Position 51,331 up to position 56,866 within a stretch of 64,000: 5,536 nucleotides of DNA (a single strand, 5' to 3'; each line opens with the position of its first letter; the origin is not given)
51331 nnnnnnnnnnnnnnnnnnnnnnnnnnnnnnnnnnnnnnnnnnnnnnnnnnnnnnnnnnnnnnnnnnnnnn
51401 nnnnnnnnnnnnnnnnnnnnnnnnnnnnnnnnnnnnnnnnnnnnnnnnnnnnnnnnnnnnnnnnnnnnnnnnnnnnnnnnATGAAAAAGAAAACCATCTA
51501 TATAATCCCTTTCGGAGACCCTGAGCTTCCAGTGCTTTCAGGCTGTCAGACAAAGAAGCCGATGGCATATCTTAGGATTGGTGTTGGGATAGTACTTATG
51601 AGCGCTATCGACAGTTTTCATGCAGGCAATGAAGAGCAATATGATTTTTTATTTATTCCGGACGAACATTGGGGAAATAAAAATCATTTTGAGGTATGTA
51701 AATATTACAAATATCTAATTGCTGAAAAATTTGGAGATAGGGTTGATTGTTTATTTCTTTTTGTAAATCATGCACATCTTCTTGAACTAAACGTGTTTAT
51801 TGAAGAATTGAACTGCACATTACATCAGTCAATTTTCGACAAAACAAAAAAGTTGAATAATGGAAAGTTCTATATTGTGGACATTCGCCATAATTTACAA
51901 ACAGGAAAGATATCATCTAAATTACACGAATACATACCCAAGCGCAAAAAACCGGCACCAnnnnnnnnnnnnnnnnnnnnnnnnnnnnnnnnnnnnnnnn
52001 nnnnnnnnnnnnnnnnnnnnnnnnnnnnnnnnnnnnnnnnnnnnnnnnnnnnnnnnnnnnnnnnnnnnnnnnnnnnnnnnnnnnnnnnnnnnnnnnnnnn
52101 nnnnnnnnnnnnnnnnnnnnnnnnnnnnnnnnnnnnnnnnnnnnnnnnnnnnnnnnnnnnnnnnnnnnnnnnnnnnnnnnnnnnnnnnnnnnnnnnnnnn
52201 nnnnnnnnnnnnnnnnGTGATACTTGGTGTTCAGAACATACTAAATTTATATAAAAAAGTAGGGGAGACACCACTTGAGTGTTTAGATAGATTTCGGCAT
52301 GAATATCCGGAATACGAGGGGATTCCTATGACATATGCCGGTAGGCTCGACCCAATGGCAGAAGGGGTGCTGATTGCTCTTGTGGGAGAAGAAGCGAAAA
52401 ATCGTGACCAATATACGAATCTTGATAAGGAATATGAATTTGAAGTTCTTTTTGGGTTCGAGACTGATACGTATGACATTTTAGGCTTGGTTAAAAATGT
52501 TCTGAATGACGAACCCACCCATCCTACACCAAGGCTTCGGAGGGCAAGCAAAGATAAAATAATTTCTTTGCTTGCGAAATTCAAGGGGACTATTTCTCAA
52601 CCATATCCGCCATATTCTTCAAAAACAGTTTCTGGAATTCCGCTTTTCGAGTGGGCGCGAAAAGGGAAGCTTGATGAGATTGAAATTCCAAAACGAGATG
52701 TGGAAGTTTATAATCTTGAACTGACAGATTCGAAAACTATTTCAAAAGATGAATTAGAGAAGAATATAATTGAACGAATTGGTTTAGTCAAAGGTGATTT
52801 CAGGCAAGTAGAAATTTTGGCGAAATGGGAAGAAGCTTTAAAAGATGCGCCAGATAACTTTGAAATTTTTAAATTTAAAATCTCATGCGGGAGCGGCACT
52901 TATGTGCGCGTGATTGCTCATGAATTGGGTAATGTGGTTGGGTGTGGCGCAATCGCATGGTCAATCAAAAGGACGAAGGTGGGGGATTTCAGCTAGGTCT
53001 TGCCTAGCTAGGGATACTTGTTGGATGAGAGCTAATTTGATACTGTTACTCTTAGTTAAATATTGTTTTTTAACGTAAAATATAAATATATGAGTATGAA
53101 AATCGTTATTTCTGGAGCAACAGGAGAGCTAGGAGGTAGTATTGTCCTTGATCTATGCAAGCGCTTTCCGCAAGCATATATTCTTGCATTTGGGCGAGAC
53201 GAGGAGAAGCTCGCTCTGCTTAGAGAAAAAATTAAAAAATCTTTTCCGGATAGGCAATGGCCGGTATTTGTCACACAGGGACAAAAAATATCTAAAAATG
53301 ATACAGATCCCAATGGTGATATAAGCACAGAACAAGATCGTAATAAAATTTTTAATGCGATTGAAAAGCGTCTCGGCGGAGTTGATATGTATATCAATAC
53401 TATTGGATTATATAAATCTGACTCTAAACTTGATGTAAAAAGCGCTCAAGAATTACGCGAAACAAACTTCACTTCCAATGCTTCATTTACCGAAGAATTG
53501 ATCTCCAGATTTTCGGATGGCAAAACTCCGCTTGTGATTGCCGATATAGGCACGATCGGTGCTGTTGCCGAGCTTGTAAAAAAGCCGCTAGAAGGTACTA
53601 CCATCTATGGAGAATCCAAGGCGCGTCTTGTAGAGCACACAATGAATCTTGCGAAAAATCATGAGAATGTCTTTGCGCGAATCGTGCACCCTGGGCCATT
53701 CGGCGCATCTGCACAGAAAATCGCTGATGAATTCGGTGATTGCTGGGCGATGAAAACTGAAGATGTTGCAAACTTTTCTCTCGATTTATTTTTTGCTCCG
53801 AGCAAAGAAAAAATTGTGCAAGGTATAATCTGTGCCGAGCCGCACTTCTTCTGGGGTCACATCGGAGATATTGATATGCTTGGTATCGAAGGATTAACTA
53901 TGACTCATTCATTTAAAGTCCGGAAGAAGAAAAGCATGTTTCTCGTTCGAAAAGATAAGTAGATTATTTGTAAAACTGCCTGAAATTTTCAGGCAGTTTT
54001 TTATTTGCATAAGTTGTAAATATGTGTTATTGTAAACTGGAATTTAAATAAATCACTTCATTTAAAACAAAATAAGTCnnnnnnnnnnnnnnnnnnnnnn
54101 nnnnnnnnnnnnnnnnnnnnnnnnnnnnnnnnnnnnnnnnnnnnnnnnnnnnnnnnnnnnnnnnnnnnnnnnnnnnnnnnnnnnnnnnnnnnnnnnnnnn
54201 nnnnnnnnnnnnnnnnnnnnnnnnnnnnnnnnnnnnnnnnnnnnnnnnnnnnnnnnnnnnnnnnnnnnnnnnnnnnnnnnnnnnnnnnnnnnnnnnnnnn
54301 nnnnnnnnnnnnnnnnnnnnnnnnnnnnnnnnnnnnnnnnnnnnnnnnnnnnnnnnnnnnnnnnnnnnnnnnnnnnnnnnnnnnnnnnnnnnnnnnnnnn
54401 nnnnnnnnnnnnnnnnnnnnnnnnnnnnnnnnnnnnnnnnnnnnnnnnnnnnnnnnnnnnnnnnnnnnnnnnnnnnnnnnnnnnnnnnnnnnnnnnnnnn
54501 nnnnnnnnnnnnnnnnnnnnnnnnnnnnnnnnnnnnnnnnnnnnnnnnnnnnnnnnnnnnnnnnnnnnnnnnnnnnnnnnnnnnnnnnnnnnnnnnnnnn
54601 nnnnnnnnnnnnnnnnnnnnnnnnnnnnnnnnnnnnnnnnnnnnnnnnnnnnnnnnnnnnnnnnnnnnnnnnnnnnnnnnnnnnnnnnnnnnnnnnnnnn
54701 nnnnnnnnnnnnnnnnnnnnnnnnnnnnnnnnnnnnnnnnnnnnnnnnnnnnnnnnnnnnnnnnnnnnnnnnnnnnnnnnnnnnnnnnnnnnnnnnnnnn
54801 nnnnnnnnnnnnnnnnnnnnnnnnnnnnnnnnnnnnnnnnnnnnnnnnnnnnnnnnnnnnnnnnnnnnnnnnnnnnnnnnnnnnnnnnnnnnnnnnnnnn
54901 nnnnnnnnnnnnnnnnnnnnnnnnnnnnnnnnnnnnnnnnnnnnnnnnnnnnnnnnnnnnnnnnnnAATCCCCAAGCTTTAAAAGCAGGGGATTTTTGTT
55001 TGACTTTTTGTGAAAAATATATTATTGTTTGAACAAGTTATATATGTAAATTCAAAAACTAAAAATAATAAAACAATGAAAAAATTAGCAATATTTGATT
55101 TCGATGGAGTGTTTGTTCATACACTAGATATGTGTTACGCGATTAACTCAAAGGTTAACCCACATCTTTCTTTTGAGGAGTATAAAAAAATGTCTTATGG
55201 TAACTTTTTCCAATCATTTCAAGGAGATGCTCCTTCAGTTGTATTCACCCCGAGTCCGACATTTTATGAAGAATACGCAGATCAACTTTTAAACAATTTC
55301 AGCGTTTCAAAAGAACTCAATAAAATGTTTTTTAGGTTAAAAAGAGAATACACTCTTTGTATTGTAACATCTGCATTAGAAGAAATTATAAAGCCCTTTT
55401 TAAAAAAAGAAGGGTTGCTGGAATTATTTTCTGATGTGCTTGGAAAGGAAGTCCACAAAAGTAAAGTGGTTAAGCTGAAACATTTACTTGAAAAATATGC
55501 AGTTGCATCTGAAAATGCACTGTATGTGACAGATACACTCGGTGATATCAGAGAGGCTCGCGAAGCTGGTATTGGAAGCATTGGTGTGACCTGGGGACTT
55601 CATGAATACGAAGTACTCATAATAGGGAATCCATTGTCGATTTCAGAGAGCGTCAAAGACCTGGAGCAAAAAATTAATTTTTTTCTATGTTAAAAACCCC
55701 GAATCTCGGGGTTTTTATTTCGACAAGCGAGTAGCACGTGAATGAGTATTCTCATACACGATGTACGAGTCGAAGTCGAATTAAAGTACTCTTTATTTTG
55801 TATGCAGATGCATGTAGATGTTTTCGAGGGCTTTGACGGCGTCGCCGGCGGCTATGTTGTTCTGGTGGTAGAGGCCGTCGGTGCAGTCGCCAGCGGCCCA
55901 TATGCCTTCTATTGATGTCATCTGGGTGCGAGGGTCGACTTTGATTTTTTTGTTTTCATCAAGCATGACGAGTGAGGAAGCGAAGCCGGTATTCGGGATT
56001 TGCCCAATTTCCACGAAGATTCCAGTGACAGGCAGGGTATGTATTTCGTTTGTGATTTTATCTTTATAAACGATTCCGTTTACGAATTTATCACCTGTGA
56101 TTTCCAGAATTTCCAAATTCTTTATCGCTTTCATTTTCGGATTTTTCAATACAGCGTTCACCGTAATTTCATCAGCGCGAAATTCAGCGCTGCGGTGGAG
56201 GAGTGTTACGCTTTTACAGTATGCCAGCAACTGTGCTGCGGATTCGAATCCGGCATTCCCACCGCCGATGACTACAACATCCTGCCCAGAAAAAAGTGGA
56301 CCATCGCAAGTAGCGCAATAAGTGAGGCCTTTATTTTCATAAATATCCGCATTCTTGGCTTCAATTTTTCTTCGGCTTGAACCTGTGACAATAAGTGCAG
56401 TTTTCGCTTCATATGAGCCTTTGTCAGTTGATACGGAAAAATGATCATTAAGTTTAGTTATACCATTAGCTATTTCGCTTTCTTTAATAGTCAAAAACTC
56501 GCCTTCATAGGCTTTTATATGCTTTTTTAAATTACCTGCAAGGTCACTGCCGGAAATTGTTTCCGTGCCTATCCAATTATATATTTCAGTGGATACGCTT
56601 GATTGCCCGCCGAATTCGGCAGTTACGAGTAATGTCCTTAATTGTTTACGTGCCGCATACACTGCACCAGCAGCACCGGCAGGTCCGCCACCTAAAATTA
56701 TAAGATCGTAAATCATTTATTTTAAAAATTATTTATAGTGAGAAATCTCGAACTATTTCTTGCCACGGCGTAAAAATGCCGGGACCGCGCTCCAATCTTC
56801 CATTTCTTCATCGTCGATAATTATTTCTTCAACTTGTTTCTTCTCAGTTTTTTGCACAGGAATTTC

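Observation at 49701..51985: Tandem array of four small (~140-175 aa) ORFs, each with its own terminator, wedged between tRNA-Val and tRNA-Ser/tRNA-Glu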

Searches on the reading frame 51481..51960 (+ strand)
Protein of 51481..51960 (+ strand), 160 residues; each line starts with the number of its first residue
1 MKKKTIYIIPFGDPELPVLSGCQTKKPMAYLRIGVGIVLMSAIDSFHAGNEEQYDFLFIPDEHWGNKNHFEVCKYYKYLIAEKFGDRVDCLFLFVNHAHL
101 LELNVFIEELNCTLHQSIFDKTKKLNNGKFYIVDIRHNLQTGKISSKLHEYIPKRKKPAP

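Call 10: search_protein_families(library=pfam, proteins=[window:51481-51960:+], max_evalue=10)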
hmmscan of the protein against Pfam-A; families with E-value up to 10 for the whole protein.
window:51481-51960:+ (160 aa): 0 families

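Call 11: search_protein_families(library=phrogs, proteins=[window:51481-51960:+], max_evalue=10)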
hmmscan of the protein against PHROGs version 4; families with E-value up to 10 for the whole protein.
window:51481-51960:+ (160 aa): 1 family
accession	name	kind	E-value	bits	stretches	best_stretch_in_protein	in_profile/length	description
phrog_35267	-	unknown function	0.046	14.5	1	55-141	31-112/148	-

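Call 12: search_protein_families(library=ncbifam, proteins=[window:51481-51960:+], max_evalue=10)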
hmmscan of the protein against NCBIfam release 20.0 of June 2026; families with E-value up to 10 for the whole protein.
window:51481-51960:+ (160 aa): 0 families

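Call 13: search_protein_families(library=padloc, proteins=[window:51481-51960:+], max_evalue=10)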
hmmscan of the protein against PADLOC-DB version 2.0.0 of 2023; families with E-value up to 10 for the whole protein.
window:51481-51960:+ (160 aa): 0 families

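Call 15: find_encoding_contigs(protein=window:51481-51960:+, flank=10000, max_places=10)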
Protein window:51481-51960:+ (160 aa): 1 contig read that carries it; 1 place shown.
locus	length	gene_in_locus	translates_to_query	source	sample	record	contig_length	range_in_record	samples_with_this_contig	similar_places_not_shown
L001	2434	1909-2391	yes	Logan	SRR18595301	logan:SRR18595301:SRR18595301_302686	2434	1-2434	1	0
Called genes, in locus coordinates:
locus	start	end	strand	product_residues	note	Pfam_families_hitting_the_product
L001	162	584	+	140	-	-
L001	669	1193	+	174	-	-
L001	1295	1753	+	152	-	-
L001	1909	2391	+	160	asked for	-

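Call 19: find_homologous_proteins(query=window:51481-51960:+, max_evalue=0.1)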
Query window:51481-51960:+ (160 aa): 1 proteins with E <= 0.1 among 71 candidates.
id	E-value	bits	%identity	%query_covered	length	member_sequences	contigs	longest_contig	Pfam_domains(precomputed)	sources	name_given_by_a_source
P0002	4.3e-106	370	100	100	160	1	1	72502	-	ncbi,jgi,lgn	ncbi:MAG: hypothetical protein WC795_00270 [Candidatus Paceibacterota bacterium]|jgi:hypothetical pr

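Call 29: search_protein_representatives(protein=window:51481-51960:+)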
Query: 160 residues. Proteins with E-value up to 0.001 (for the whole library): 1; up to 1e-10: 1; up to 1e-30: 1. The best 1 are listed.
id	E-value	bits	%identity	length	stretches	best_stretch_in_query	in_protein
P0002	1.4e-106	370.1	100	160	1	1-160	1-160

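Call 34: predict_structure(protein=window:51481-51960:+)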
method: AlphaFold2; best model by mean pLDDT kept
length: 160 residues; sequences in the alignment: 1
mean_pLDDT: 35.9   pTM: 0.24
mean pLDDT of the five models: 35.9, 35.6, 35.0, 33.8, 33.6
residues with pLDDT >= 90: 0; 70-90: 0; 50-70: 0; < 50: 160
segments of 3 or more residues with pLDDT < 50: 1-160
pLDDT, mean of each block of 10 residues (from residue 1): 36 31 23 29 25 33 40 46 41 41 42 35 34 39 43 38
secondary structure, 60 per line:
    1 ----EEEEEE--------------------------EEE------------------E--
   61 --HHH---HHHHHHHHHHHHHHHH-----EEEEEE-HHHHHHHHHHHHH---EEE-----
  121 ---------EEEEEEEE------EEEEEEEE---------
elements in order: E5-10 E37-39 H69-84 E90-95 H97-109 E113-115 E130-137 E144-151

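Call 54: search_solved_structures(query=window:51481-51960:+, max_evalue=10)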
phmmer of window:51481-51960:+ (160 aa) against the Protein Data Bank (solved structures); distinct sequences matched with E-value up to 10: 0.

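Call 65: find_related_loci(query=window:51481-51960:+, collection=viral_contigs)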
Query window:51481-51960:+ (160 aa) in viral_contigs; peptide patterns used: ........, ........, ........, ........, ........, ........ (x = any residue, [..] = any of these).
12 stretches matched a pattern, but none encodes a relative of the query by tblastn (E <= 1e-3).

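Call 69: search_dna_similar(query=window:51481-51960:+, collection=phages, mode=protein, max_evalue=1, max_rows=8)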
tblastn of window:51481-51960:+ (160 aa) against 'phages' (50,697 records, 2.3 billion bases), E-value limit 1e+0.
No match.

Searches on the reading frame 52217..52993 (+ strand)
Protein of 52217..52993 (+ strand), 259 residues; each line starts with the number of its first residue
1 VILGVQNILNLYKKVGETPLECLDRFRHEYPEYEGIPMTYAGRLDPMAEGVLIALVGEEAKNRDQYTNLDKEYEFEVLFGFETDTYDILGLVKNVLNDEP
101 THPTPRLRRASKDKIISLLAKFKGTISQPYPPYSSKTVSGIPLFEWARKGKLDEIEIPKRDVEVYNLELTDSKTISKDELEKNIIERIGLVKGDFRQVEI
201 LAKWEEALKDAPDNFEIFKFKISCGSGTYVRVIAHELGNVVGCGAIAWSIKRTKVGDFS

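Call 23: find_related_loci(query=window:52217-52993:+, collection=metagenome_contigs, flank=10000)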
Query window:52217-52993:+ (259 aa) in metagenome_contigs; peptide patterns used: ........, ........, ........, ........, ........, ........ (x = any residue, [..] = any of these).
411 stretches matched a pattern; 83 encode a relative of the query (tblastn E <= 1e-3); the best 80 are kept; 80 distinct loci.
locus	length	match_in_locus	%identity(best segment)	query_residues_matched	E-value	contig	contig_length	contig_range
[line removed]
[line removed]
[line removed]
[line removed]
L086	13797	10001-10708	52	13-258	7e-75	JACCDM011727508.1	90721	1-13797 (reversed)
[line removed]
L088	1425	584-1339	50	5-258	2e-78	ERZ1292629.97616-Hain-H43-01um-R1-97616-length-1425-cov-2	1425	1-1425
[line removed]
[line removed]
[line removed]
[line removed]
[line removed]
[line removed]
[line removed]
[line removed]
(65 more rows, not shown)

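Call 50: search_protein_families(library=pfam, proteins=[window:52217-52993:+], max_evalue=0.001)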
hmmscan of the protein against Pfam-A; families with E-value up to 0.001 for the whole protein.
window:52217-52993:+ (259 aa): 1 family
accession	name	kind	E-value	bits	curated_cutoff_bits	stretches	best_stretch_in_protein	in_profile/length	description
PF01509.24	TruB_N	-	4.4e-28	99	27.3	1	39-173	10-133/149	TruB family pseudouridylate synthase (N terminal domain)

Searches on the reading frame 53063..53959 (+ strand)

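Call 50: search_protein_families(library=pfam, proteins=[window:53063-53959:+], max_evalue=0.001)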
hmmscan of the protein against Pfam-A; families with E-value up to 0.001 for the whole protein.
window:53063-53959:+ (299 aa): 2 families
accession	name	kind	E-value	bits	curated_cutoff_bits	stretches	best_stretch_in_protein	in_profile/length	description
PF00106.31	adh_short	-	3.1e-10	40.3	26.6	1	84-216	55-185/195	short chain dehydrogenase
PF13561.12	adh_short_C2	-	9.6e-07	29.1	27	1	84-225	49-188/236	Enoyl-(Acyl carrier protein) reductase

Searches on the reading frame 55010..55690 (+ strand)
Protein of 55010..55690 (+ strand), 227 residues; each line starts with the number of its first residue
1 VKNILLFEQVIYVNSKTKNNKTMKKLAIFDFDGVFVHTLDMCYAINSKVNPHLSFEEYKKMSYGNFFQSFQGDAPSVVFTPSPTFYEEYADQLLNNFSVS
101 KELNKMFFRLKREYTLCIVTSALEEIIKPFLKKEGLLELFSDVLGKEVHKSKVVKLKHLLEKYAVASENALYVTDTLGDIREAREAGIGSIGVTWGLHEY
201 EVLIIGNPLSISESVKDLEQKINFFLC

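Call 50: search_protein_families(library=pfam, proteins=[window:55010-55690:+], max_evalue=0.001)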
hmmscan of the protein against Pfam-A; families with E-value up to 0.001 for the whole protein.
window:55010-55690:+ (227 aa): 4 families
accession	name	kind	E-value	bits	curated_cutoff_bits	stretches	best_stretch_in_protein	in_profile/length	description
PF13419.12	HAD_2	-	8.6e-18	65.5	23.8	1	28-193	2-178/178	Haloacid dehalogenase-like hydrolase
PF00702.32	Hydrolase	-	4.5e-08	34.1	26.4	1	25-187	2-191/191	haloacid dehalogenase-like hydrolase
PF13242.12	Hydrolase_like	-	0.00051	20.3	22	0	156-203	10-58/75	HAD-hyrolase-like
PF12710.13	HAD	-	0.00064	20.6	27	0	101-180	88-185/189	haloacid dehalogenase-like hydrolase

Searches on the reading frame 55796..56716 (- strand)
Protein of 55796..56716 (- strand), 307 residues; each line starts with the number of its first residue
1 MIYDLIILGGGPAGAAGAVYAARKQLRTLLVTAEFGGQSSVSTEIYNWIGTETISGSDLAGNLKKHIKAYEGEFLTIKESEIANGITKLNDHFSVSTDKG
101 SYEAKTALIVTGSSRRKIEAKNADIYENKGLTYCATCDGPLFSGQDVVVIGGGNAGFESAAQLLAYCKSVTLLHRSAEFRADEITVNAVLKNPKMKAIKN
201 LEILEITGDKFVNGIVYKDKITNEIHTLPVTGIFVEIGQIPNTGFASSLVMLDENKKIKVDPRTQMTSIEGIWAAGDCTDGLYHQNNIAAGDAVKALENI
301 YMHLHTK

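Call 50: search_protein_families(library=pfam, proteins=[window:55796-56716:-], max_evalue=0.001)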
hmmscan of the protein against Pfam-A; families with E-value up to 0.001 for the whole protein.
window:55796-56716:- (307 aa): 9 families
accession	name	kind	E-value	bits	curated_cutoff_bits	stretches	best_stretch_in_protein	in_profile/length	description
PF07992.20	Pyr_redox_2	-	3.9e-36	125.4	26.1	1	3-287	1-285/291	Pyridine nucleotide-disulphide oxidoreductase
PF13738.12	Pyr_redox_3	-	5.3e-23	82.1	30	1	74-276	95-305/305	Pyridine nucleotide-disulphide oxidoreductase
PF01134.28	GIDA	-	4e-10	39.7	22.1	1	4-78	1-67/391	Glucose inhibited division protein A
PF00890.30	FAD_binding_2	-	2.4e-09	37.3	20.4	0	4-42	1-41/414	FAD binding domain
PF12831.13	FAD_oxidored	-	3.4e-09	36.9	27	1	4-41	1-40/416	FAD dependent oxidoreductase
PF00070.33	Pyr_redox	-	5.7e-08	33.6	22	1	147-218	2-80/82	Pyridine nucleotide-disulphide oxidoreductase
PF03486.20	HI0933_like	-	4.1e-07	30.1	50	0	146-178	2-34/244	HI0933-like protein Rossmann domain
PF01266.30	DAO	-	1.1e-06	28.9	27.9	0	4-45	1-45/353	FAD dependent oxidoreductase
PF05834.18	Lycopene_cycl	-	0.00011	21.8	23.4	0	146-177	1-34/380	Lycopene cyclase protein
